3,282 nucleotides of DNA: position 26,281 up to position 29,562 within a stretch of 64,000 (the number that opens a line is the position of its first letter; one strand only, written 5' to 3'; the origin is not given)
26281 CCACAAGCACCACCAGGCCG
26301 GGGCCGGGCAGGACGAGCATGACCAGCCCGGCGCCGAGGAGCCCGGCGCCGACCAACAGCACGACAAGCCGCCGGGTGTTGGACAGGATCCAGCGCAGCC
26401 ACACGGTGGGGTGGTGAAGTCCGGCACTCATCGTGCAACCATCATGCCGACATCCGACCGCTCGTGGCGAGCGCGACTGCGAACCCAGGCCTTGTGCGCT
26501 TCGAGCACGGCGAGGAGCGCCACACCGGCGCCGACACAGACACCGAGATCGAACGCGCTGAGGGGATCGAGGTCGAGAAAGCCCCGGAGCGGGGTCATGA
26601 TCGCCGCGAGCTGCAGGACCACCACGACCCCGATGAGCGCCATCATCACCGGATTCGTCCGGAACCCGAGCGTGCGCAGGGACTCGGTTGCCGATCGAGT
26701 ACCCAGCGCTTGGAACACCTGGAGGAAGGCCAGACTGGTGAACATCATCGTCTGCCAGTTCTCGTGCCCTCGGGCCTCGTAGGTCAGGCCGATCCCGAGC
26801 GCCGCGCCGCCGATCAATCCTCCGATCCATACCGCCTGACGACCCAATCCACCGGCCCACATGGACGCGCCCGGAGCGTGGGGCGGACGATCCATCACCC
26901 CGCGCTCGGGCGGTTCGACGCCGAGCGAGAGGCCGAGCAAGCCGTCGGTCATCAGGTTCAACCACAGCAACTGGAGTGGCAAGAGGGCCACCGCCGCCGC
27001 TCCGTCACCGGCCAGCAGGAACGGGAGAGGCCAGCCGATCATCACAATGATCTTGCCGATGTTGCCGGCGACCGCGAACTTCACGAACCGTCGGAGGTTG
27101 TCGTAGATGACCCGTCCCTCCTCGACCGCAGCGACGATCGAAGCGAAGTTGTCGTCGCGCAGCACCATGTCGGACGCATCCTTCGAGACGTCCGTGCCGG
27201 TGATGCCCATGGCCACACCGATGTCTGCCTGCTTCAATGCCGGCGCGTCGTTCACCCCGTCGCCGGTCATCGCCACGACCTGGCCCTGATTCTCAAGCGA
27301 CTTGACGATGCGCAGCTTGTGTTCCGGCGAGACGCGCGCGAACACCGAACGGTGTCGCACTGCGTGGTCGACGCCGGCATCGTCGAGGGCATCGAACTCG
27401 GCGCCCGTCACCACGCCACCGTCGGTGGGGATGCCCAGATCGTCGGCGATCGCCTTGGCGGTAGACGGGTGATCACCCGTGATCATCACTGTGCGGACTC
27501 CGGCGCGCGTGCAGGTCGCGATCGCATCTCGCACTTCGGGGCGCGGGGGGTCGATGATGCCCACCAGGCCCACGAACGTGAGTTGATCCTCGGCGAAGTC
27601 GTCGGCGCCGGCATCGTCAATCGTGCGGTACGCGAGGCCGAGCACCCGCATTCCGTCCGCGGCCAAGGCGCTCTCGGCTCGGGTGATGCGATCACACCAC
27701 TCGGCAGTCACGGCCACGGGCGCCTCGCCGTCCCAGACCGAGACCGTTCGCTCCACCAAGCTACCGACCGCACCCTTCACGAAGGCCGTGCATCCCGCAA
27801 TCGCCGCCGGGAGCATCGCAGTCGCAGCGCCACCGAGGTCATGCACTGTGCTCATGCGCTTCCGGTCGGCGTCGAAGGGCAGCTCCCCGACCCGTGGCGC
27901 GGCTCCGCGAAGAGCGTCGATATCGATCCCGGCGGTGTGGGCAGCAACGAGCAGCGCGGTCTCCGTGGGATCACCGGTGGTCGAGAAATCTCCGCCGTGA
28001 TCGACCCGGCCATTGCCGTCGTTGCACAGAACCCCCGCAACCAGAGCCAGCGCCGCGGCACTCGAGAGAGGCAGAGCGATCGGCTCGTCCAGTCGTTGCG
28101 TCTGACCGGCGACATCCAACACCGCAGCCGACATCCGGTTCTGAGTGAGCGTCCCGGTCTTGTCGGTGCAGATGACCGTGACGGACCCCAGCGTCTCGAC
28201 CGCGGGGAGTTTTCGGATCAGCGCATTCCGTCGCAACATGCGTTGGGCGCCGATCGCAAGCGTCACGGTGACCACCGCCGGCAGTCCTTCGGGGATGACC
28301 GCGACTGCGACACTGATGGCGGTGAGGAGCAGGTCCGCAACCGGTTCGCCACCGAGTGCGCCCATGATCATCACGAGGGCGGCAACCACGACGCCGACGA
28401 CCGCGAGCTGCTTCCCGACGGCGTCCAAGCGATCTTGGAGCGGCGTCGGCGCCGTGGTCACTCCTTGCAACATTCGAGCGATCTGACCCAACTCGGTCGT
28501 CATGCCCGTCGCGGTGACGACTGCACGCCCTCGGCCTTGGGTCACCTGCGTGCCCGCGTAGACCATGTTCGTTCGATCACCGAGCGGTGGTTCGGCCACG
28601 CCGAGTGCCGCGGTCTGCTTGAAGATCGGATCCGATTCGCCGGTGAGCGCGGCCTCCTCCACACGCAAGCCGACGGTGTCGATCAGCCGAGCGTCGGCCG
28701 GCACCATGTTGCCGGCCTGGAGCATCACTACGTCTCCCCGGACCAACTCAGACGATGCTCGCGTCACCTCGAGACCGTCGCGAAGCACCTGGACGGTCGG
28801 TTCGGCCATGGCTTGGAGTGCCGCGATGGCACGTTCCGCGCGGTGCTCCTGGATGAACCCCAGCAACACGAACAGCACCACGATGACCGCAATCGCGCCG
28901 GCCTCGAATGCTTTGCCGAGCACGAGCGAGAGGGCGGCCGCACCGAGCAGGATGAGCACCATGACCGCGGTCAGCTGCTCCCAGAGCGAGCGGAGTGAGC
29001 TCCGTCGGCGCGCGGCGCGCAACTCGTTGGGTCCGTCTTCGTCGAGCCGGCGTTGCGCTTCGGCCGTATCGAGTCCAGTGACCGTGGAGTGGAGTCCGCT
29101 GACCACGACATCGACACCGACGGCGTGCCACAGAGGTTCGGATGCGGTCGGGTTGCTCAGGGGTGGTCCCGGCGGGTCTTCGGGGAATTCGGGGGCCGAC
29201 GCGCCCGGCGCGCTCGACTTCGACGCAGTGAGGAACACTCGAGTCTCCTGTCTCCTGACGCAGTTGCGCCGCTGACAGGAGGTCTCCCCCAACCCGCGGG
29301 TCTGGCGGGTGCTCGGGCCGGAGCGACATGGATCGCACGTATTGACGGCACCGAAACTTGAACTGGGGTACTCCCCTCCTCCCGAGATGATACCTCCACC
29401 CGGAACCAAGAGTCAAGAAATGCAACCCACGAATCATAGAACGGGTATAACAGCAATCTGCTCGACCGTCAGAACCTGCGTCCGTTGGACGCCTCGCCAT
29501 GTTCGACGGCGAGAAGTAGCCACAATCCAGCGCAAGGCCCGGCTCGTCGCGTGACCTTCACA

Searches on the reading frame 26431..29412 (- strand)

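Call 58: search_protein_families(library=pfam, proteins=[window:26431-29412:-], max_evalue=0.00001)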
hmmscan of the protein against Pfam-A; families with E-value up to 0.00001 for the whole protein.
window:26431-29412:- (994 aa): 6 families
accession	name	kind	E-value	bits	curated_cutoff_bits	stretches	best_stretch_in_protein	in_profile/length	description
PF00122.25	E1-E2_ATPase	-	2.8e-51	174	28.1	1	202-395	2-181/181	E1-E2 ATPase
PF00689.26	Cation_ATPase_C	-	1.4e-43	149.1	27.3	1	808-975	2-174/175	Cation transporting ATPase, C-terminus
PF00702.32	Hydrolase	-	4.4e-20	73.3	26.4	1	414-730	4-191/191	haloacid dehalogenase-like hydrolase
PF13246.12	Cation_ATPase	-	1.3e-17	64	21.7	1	461-555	1-87/91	Cation transport ATPase (P-type)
PF00690.31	Cation_ATPase_N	-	4.3e-16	58.7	20.4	1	95-162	1-69/69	Cation transporter/ATPase, N-terminus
PF12710.13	HAD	-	2.1e-06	28.8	27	1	623-727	86-189/189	haloacid dehalogenase-like hydrolase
